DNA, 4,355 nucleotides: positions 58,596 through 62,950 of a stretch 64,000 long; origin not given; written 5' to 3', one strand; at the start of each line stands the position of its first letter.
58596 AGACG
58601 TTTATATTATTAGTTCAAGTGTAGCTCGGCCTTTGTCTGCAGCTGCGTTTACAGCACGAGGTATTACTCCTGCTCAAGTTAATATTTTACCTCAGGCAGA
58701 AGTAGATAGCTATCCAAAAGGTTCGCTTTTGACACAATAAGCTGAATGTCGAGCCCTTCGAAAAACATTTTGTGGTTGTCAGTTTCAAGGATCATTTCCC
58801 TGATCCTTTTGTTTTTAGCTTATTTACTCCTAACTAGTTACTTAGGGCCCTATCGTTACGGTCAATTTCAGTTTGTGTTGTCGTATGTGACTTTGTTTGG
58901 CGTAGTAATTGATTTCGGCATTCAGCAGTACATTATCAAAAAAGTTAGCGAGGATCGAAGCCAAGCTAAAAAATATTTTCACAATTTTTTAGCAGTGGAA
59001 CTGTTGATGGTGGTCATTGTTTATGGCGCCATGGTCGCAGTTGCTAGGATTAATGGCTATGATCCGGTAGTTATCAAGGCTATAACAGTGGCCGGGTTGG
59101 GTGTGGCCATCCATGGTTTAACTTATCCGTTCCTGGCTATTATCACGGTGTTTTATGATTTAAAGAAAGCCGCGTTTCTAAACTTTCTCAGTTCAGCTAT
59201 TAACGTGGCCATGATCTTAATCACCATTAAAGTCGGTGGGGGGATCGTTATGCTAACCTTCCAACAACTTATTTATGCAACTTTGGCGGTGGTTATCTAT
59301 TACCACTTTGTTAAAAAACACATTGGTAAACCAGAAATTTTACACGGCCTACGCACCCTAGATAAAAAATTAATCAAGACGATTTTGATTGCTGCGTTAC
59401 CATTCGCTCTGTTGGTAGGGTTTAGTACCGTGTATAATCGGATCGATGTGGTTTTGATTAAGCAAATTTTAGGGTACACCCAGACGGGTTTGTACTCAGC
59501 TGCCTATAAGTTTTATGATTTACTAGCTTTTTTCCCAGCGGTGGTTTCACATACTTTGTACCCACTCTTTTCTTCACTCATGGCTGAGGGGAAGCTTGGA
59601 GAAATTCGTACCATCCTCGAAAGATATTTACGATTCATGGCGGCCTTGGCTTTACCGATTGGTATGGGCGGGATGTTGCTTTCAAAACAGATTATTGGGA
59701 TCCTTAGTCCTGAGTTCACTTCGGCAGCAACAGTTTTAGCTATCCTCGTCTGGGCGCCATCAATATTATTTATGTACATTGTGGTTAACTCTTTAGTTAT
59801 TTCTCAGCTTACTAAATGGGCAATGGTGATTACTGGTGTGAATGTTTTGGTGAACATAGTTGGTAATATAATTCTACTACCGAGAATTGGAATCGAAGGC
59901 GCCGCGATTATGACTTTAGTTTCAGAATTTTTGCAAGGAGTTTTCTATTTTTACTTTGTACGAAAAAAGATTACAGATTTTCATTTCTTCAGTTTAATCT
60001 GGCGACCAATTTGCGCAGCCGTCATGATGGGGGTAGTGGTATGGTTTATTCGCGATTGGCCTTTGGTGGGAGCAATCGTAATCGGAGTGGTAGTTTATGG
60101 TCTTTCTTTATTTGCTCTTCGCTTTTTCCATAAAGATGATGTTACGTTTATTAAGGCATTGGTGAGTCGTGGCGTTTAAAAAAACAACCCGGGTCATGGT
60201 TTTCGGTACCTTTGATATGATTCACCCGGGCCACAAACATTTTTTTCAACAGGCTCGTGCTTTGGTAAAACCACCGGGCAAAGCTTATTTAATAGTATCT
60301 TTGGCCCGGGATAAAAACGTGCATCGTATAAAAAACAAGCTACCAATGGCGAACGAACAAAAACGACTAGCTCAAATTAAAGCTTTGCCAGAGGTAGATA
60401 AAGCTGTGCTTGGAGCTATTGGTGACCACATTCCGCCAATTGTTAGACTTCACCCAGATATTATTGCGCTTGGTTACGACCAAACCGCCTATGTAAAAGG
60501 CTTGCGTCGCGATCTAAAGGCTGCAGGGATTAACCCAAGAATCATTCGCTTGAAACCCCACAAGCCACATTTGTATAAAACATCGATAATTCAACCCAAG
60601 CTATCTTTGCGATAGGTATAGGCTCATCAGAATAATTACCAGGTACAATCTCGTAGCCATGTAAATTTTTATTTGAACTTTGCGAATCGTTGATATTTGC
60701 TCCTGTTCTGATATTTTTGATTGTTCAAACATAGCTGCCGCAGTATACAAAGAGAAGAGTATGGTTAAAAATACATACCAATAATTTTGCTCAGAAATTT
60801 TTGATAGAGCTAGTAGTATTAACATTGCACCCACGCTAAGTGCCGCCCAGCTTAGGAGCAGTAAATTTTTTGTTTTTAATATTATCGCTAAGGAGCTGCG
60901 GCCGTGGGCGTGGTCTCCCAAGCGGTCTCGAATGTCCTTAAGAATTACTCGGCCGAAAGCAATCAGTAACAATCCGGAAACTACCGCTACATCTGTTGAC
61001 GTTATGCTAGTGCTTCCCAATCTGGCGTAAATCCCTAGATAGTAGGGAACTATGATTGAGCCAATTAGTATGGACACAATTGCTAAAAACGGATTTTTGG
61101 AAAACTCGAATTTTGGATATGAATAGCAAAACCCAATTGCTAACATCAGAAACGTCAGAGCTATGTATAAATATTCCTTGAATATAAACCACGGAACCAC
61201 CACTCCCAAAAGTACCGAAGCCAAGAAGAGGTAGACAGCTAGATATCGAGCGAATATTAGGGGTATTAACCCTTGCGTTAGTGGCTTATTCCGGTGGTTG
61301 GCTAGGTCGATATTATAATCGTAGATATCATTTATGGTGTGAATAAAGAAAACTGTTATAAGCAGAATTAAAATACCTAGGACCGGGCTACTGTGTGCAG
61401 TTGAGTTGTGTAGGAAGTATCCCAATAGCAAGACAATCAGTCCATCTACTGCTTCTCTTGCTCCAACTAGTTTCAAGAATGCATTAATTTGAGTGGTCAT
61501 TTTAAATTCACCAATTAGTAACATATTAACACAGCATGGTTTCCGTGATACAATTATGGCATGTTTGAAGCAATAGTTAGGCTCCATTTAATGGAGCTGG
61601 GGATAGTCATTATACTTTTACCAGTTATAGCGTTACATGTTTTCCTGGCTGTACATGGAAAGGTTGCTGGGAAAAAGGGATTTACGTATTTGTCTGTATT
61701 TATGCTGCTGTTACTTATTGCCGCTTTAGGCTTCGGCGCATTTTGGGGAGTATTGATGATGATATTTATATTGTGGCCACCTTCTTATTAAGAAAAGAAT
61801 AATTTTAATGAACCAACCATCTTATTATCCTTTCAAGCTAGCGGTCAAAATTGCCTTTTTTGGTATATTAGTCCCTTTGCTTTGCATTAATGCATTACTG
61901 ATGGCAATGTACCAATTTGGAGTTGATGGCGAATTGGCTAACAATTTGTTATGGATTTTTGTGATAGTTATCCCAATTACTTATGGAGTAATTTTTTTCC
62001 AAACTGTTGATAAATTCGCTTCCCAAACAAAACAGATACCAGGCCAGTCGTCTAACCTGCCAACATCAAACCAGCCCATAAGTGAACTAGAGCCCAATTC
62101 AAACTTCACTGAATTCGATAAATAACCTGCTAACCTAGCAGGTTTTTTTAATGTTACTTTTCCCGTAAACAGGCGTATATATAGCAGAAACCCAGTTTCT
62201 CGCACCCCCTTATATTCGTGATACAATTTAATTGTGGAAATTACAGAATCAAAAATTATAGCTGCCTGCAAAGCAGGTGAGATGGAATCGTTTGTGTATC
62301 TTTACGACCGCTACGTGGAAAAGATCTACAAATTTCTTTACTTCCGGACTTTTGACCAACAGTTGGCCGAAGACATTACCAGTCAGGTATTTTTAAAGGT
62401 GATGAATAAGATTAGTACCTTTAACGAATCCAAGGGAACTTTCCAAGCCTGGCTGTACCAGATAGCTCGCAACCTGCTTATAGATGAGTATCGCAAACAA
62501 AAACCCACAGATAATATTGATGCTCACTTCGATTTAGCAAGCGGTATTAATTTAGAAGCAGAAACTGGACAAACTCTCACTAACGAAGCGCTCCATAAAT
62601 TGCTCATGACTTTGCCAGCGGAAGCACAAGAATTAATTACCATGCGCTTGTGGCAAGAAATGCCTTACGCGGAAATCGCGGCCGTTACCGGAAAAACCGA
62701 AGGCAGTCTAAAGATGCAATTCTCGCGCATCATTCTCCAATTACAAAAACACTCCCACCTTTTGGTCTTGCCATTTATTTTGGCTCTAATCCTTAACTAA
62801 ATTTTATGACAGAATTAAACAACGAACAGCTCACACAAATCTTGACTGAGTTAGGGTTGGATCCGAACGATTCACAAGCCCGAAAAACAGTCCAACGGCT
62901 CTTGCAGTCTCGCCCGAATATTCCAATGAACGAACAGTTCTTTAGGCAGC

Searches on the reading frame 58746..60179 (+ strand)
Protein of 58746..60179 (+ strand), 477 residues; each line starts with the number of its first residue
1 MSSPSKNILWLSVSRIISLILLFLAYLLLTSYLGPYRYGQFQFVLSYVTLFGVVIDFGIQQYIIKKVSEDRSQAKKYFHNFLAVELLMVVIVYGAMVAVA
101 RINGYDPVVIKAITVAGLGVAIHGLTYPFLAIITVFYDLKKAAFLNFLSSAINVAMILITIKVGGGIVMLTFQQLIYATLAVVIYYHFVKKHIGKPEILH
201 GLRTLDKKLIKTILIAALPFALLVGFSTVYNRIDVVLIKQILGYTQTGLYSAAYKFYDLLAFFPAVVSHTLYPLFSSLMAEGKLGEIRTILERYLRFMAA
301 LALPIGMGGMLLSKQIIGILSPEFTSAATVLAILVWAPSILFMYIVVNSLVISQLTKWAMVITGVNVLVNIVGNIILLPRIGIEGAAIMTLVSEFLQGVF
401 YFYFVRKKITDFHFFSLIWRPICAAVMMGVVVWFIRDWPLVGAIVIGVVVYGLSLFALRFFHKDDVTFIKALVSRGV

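Call 10: search_protein_families(library=pfam, proteins=[window:58746-60179:+], max_evalue=0.001)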
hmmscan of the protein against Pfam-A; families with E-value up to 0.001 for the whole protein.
window:58746-60179:+ (477 aa): 3 families
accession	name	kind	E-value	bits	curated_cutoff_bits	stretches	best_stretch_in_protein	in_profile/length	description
PF01943.22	Polysacc_synt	-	1.1e-25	91.1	28.2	1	6-279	3-274/274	Polysaccharide biosynthesis protein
PF13440.11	Polysacc_synt_3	-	8.8e-21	74.8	23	1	32-320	5-283/293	Polysaccharide biosynthesis protein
PF03023.19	MurJ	-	1.1e-07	31.4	27.4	1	153-436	138-433/451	Lipid II flippase MurJ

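Call 56: search_protein_families(library=ncbifam, proteins=[window:58746-60179:+], max_evalue=0.001)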
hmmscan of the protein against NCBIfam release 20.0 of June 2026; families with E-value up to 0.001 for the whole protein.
window:58746-60179:+ (477 aa): 4 families
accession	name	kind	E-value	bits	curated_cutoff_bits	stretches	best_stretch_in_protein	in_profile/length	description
NF041871.1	Wzx_EPS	equivalog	2e-17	63.1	800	1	7-445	5-450/492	exopolysaccharide biosynthesis flippase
TIGR01695.1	murJ_mviN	equivalog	1.4e-09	37.2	235.55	1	157-460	171-498/506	murein biosynthesis integral membrane protein MurJ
NF050818.1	PolSacchBiosHfsF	equivalog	2.7e-05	23.4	700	1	16-457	14-459/468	polysaccharide biosynthesis protein HfsF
NF007773.0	PRK10459.1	equivalog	0.0004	19.5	273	1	10-436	13-436/492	MOP flippase family protein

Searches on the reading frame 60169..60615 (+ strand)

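Call 11: search_protein_families(library=pfam, proteins=[window:60169-60615:+], max_evalue=0.001)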
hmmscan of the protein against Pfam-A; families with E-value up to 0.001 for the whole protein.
window:60169-60615:+ (148 aa): 2 families
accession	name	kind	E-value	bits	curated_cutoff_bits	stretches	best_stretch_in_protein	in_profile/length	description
PF01467.32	CTP_transf_like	-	4.3e-14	53.3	21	1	11-139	2-128/133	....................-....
PF06574.18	FAD_syn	-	0.00038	20.7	27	1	6-72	6-74/158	FAD synthetase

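Call 56: search_protein_families(library=ncbifam, proteins=[window:60169-60615:+], max_evalue=0.001)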
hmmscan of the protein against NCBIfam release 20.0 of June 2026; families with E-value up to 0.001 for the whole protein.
window:60169-60615:+ (148 aa): 7 families
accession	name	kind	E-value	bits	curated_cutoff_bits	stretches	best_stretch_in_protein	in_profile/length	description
TIGR00125.1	cyt_tran_rel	domain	2.7e-13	49.9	27.7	1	8-78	1-64/65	adenylyltransferase/cytidyltransferase family protein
TIGR02199.1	rfaE_dom_II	equivalog_domain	7.9e-13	48.5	181.5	1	7-106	12-107/144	D-glycero-beta-D-manno-heptose 1-phosphate adenylyltransferase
NF008454.0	PRK11316.1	equivalog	5.7e-10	38.4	521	1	8-106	342-436/475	bifunctional D-glycero-beta-D-manno-heptose-7-phosphate kinase/D-glycero-beta-D-manno-heptose 1-phosphate adenylyltransferase HldE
NF001985.0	PRK00777.1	subfamily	7.4e-08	32.6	104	1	5-73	3-65/157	pantetheine-phosphate adenylyltransferase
NF045965.1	RibF_rel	equivalog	2.5e-07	30.4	200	1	5-80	11-87/279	FAD synthase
NF005518.0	PRK07143.1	equivalog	1.5e-06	27.9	232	1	3-80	12-85/281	hypothetical protein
TIGR01518.1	g3p_cytidyltrns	equivalog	8.1e-05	22.7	165.4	1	9-107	1-94/125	glycerol-3-phosphate cytidylyltransferase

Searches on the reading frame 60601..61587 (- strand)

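Call 11: search_protein_families(library=pfam, proteins=[window:60601-61587:-], max_evalue=0.001)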
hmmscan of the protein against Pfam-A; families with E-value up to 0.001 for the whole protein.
window:60601-61587:- (328 aa): 1 family
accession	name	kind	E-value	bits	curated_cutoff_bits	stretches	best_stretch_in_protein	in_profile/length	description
PF01040.23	UbiA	-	4e-23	82.4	34.2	1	50-294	2-239/250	UbiA prenyltransferase family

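Call 56: search_protein_families(library=ncbifam, proteins=[window:60601-61587:-], max_evalue=0.001)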
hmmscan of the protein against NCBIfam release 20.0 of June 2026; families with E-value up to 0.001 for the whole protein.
window:60601-61587:- (328 aa): 13 families
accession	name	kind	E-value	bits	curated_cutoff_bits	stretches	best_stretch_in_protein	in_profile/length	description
NF009523.0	PRK12884.1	equivalog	5.7e-21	74.9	269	1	32-322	2-276/279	prenyltransferase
NF009521.0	PRK12882.1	equivalog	1.8e-15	56.9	296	1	31-300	2-260/280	geranylgeranylglycerol-phosphate geranylgeranyltransferase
NF005742.0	PRK07566.1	equivalog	7e-12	45.1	313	1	82-286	82-279/315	chlorophyll synthase ChlG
NF009522.0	PRK12883.1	equivalog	4.2e-11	42.9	353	1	36-318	5-273/279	geranylgeranylglycerol-phosphate geranylgeranyltransferase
TIGR01476.1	chlor_syn_BchG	subfamily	3.6e-10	39.8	212.3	1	80-287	52-252/283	(bacterio)chlorophyll synthase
NF009058.0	PRK12392.1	subfamily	5.3e-09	35.6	494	1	63-281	46-263/333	bacteriochlorophyll c synthase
NF009516.0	PRK12875.1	equivalog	7.7e-09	35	205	1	75-262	63-240/292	prenyltransferase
NF009608.0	PRK13105.1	equivalog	1.4e-08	34.3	217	1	56-307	31-272/291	prenyltransferase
TIGR02056.1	ChlG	equivalog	2.2e-07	30.8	436.45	1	81-277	69-263/306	chlorophyll synthase ChlG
NF004749.0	PRK06080.1-1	equivalog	5.2e-07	29.1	277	1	32-292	17-279/311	1,4-dihydroxy-2-naphthoate polyprenyltransferase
NF009513.0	PRK12872.1-3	equivalog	6e-07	29.3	288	1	62-304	45-281/293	prenyltransferase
NF008978.0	PRK12324.1-4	equivalog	7.2e-05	21.9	207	1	69-157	70-158/322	decaprenyl-phosphate phosphoribosyltransferase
NF035940.1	prenyl_rel_EboC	equivalog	0.00061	19.3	250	1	84-148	57-117/292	UbiA-like protein EboC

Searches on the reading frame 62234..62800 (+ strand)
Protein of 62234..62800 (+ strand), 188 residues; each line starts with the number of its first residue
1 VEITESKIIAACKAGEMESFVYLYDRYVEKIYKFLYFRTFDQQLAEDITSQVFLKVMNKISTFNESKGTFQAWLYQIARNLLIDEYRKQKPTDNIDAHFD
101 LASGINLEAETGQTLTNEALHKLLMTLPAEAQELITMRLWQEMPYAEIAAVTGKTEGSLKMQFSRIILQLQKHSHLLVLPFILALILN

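Call 11: search_protein_families(library=pfam, proteins=[window:62234-62800:+], max_evalue=0.001)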
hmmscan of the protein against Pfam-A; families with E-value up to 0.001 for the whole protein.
window:62234-62800:+ (188 aa): 3 families
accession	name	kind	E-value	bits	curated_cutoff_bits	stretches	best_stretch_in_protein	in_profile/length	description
PF04542.20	Sigma70_r2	-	1.3e-17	63.8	24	1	23-90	1-69/71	Sigma-70 region 2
PF08281.18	Sigma70_r4_2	-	9.8e-11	41.6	25.7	1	118-167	2-51/54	Sigma-70, region 4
PF04545.22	Sigma70_r4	-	1.2e-05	25.1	24.1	1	124-171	2-49/50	Sigma-70, region 4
